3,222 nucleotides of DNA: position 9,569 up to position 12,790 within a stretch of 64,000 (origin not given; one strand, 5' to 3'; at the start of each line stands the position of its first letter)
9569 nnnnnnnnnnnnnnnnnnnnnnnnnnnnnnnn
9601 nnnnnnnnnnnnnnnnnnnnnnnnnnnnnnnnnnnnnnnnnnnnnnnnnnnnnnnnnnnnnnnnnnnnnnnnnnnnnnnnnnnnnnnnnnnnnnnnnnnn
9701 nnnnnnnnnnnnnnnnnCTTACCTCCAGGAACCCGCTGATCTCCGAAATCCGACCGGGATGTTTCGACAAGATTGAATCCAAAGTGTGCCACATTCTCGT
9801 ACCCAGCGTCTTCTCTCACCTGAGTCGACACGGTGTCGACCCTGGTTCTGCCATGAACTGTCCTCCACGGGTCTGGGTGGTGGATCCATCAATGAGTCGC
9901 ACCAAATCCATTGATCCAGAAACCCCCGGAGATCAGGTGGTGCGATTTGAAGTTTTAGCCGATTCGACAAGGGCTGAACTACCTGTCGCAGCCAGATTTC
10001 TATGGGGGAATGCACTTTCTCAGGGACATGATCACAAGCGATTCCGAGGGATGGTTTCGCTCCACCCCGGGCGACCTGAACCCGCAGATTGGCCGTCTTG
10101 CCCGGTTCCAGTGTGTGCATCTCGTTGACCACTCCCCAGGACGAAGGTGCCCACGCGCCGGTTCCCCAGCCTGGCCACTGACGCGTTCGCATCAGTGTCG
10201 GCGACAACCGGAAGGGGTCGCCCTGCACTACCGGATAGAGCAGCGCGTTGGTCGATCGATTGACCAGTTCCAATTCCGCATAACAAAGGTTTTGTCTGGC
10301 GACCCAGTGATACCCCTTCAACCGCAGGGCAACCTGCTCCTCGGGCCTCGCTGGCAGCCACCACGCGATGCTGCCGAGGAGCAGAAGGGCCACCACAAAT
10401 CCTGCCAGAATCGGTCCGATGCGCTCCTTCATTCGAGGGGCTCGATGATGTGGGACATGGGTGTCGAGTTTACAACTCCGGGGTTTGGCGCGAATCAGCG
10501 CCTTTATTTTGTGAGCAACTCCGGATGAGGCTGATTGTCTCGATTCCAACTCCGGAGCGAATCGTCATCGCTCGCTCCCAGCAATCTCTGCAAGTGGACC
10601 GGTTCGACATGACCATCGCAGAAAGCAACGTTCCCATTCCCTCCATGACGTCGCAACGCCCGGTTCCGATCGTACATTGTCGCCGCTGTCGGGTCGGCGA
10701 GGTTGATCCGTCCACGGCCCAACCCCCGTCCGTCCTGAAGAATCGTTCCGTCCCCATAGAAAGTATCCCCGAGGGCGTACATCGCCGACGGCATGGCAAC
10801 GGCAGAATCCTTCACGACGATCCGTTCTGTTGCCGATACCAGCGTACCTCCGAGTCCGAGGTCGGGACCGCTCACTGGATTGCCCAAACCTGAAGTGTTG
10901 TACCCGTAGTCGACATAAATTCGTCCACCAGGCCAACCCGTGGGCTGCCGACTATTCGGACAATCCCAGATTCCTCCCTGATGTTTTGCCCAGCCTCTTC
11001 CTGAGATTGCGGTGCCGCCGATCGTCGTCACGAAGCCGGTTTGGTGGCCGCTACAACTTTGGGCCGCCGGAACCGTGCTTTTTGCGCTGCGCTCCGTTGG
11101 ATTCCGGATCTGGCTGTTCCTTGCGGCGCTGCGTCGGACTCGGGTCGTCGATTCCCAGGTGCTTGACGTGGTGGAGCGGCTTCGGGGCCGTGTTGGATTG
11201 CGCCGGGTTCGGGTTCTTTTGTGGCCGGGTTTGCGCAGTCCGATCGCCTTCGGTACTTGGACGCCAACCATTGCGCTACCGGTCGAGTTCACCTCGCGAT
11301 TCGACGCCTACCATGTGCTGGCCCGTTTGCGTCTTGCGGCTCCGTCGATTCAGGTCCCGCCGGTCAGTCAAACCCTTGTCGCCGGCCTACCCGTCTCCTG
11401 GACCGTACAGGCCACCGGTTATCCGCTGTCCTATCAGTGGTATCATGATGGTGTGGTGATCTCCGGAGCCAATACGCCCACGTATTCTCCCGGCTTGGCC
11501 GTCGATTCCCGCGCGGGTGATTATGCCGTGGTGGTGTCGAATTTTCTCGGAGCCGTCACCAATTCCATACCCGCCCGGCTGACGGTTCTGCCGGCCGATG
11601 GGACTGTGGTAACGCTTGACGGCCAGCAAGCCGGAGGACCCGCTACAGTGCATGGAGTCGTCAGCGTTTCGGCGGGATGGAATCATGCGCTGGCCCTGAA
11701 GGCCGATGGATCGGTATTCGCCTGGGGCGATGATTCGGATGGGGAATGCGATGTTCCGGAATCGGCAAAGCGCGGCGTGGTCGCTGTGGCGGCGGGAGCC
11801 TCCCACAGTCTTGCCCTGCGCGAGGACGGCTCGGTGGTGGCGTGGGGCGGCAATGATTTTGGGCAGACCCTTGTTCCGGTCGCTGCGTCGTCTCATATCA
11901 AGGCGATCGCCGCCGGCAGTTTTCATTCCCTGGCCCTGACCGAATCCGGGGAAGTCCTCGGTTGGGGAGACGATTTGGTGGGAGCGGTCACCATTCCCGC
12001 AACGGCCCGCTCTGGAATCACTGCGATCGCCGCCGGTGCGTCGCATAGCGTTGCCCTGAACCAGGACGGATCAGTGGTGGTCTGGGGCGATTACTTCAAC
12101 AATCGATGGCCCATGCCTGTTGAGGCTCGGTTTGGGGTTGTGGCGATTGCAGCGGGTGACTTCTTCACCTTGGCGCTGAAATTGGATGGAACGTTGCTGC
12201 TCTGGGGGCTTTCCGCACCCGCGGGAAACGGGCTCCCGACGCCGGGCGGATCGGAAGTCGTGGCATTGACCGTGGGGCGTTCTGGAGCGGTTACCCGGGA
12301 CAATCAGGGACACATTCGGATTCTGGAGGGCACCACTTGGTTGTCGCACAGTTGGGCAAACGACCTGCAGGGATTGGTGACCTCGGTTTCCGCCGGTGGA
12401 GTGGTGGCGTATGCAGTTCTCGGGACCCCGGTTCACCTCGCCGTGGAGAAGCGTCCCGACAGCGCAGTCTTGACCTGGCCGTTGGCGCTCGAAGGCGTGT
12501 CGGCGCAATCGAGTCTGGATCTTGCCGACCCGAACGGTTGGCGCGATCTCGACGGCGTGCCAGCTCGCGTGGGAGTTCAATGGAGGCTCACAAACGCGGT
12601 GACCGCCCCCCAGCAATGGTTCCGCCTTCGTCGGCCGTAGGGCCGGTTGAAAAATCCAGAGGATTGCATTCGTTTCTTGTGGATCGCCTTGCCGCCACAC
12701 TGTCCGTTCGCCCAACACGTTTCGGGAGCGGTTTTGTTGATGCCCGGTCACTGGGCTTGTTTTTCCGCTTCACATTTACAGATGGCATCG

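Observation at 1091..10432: Cluster of three ECF sigma factors covalently tethered to the membrane and to large extracytoplasmic domains, with paralogous small single-pass partners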

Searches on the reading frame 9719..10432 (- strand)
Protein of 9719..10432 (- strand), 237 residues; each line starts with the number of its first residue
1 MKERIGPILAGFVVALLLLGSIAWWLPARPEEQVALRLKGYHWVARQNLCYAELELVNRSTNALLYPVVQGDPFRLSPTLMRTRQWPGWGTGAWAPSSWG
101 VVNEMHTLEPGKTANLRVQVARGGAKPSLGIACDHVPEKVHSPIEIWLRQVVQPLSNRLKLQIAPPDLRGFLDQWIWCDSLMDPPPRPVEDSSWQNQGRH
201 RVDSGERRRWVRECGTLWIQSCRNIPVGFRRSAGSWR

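Call 8: search_protein_families(library=pfam, proteins=[window:9719-10432:-], max_evalue=0.1)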
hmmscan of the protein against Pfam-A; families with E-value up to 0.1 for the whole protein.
window:9719-10432:- (237 aa): 0 families

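Call 9: search_protein_families(library=ncbifam, proteins=[window:9719-10432:-], max_evalue=0.1)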
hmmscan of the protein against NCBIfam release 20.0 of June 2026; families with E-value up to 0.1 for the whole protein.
window:9719-10432:- (237 aa): 1 family
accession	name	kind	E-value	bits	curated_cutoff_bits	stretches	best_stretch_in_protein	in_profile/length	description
NF047378.1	photo_II_Psb35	equivalog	0.034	13.7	40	1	8-30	8-29/46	photosystem II assembly protein Psb35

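Call 58: find_homologous_proteins(query=window:9719-10432:-, max_evalue=0.001)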
Query window:9719-10432:- (237 aa): 10 proteins with E <= 0.001 among 631 candidates.
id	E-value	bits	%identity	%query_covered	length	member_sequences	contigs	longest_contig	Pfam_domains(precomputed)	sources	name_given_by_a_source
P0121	2.0e-161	554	100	100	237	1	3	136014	-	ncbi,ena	-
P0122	3.0e-105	370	84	83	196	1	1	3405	-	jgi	jgi:hypothetical protein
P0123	4.0e-77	277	64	83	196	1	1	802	-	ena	-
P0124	6.5e-76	273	65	83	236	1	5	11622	-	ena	-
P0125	9.8e-76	273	65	83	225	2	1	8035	-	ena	-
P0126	1.3e-67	246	70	72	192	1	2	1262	-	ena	-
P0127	1.3e-51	194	49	79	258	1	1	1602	-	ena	-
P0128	2.5e-49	186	48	77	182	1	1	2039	-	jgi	jgi:hypothetical protein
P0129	5.5e-47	179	65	56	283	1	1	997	-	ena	-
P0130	1.2e-45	174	52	72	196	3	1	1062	-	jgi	jgi:hypothetical protein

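Call 59: find_encoding_contigs(protein=P0124, flank=6000, max_places=3)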
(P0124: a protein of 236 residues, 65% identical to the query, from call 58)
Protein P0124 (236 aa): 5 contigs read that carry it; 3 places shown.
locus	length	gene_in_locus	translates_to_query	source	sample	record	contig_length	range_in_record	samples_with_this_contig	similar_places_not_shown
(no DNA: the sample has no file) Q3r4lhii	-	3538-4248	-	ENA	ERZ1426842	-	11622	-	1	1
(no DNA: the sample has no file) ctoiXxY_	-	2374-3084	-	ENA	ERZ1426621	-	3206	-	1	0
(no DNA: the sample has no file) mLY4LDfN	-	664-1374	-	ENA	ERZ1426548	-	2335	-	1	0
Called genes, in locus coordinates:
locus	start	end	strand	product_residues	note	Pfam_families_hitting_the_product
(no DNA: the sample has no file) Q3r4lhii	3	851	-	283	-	?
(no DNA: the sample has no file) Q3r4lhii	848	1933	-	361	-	PF13646:HEAT_2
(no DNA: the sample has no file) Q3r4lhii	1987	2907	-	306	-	PF13646:HEAT_2 (faint), PF02985:HEAT (faint)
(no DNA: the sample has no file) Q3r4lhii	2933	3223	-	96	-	-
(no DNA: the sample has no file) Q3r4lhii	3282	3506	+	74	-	-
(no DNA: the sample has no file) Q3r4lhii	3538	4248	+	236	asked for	-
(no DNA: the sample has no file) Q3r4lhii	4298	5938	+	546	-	PF08281:Sigma70_r4_2, PF04545:Sigma70_r4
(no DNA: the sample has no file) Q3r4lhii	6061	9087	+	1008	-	PF04542:Sigma70_r2, PF04545:Sigma70_r4, PF08281:Sigma70_r4_2, PF00775:Dioxygenase_C (faint), PF10670:DUF4198 (faint), PF13620:CarboxypepD_reg (weak), PF13715:CarbopepD_reg_2 (faint), PF13620:CarboxypepD_reg, +2 more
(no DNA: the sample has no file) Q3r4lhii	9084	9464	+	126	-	-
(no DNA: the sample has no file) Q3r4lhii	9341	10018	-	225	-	-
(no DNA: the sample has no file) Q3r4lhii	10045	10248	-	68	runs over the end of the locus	-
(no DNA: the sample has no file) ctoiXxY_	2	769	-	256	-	?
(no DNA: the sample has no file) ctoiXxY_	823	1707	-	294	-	PF13646:HEAT_2 (faint), PF02985:HEAT (faint)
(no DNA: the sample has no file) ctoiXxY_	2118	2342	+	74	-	-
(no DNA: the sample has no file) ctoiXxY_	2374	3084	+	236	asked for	-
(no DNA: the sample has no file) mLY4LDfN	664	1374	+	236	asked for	-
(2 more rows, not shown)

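Call 60: find_encoding_contigs(protein=P0125, flank=6000, max_places=2)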
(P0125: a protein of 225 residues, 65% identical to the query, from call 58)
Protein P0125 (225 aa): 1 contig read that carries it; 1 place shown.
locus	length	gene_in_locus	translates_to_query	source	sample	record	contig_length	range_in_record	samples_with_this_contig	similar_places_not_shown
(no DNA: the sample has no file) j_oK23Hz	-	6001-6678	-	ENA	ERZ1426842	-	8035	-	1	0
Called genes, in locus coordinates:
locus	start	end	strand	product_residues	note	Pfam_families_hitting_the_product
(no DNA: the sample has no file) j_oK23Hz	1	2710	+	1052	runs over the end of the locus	?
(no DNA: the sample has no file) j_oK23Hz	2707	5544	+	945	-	-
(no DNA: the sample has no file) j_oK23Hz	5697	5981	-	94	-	-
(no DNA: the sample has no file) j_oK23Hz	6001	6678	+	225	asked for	-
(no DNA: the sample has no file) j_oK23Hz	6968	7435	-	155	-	-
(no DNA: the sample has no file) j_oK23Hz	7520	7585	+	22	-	?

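Call 61: find_encoding_contigs(protein=P0122, flank=6000, max_places=2)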
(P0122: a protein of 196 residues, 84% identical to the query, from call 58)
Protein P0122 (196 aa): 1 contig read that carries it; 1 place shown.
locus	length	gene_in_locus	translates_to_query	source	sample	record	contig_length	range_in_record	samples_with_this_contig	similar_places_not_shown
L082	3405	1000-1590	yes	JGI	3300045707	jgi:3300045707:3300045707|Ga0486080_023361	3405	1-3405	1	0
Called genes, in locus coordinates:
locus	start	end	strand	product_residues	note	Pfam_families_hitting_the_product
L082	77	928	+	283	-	-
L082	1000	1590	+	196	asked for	-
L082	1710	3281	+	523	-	PF08281:Sigma70_r4_2 (weak), PF04545:Sigma70_r4 (weak)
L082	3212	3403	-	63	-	?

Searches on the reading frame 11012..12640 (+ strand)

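Call 12: search_protein_families(library=pfam, proteins=[window:11012-12640:+], max_evalue=0.001)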
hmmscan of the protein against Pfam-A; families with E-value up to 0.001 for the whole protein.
window:11012-12640:+ (542 aa): 6 families
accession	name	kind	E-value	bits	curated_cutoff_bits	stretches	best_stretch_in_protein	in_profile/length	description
PF13540.12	RCC1_2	-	7.6e-49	162.8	22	5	256-285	1-30/30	Regulator of chromosome condensation (RCC1) repeat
PF25390.1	WD40_RLD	-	1.1e-36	127.4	150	1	213-399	90-323/363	RCC1-like domain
PF00415.24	RCC1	-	2.7e-09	37.9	21.7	0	232-269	1-50/50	Regulator of chromosome condensation (RCC1) repeat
PF25384.1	Alsin_RLD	-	3.9e-07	30.1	100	0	374-403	275-304/405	Alsin RCC1-like domain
PF05569.17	Peptidase_M56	-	0.00021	21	31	1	15-99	104-190/296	BlaR1 peptidase M56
PF13927.12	Ig_3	-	0.00028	21.8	30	1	111-177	2-78/78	Immunoglobulin domain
